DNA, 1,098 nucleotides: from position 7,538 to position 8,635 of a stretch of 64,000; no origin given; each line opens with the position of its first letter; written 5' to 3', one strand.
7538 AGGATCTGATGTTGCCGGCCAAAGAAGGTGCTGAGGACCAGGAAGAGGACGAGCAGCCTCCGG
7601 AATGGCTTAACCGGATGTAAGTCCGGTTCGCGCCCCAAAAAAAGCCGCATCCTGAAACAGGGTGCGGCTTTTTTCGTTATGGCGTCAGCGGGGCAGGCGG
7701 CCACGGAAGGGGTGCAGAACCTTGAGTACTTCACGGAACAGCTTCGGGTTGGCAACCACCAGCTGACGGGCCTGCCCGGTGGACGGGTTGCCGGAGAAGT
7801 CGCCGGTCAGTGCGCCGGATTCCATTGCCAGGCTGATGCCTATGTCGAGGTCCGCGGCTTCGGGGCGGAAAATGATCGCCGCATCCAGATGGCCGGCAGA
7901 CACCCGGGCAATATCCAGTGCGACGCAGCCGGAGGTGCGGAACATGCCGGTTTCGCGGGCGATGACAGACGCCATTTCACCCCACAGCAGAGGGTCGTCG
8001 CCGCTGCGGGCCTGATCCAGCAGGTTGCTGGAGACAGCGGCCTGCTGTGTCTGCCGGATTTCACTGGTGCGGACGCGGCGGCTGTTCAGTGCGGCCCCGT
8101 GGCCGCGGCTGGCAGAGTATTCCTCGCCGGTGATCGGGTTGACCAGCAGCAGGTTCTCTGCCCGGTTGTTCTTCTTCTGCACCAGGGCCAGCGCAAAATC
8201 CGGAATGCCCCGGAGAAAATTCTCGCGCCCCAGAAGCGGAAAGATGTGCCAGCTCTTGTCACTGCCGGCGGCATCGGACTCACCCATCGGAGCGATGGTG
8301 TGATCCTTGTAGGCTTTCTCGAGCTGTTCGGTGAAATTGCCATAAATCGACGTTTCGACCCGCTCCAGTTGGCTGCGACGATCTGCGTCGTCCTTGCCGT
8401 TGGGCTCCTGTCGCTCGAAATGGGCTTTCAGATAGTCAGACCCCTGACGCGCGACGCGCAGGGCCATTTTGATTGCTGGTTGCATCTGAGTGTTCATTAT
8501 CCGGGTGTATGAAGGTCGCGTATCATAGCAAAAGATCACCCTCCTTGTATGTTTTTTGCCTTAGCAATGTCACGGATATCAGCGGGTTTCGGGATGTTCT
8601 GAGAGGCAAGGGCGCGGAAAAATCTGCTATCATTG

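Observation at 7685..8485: SuhB orthologue that looks like a natural pseudo-phosphatase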

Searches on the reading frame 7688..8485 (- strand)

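Call 4: search_protein_families(library=pfam, proteins=[window:7688-8485:-], max_evalue=1)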
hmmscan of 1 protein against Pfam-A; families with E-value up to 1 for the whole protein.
window:7688-8485:- (266 aa): 1 family
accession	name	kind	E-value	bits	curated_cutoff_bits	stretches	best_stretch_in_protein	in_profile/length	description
PF00459.30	Inositol_P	-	7.3e-16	58.9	27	1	2-252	3-260/271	Inositol monophosphatase family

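Call 5: search_protein_families(library=ncbifam, proteins=[window:7688-8485:-], max_evalue=1)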
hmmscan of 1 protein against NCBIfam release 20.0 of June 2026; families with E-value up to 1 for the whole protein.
window:7688-8485:- (266 aa): 5 families
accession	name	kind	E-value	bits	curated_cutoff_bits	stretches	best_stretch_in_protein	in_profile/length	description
NF008027.1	PRK10757.1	equivalog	5.1e-28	97.8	332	1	1-257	1-257/267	inositol-1-monophosphatase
NF009321.0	PRK12676.1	equivalog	1.3e-18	67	264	1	67-257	73-262/264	bifunctional fructose-bisphosphatase/inositol-phosphate phosphatase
TIGR02067.1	his_9_HisN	equivalog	2.4e-13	50.2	275.15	1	7-257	4-251/252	histidinol-phosphatase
TIGR01331.1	bisphos_cysQ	equivalog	0.00011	21.9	228.8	1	77-248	77-245/250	3'(2'),5'-bisphosphate nucleotidase CysQ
NF010678.0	PRK14076.1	equivalog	0.00084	18.3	493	1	115-257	138-283/570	bifunctional NADP phosphatase/NAD kinase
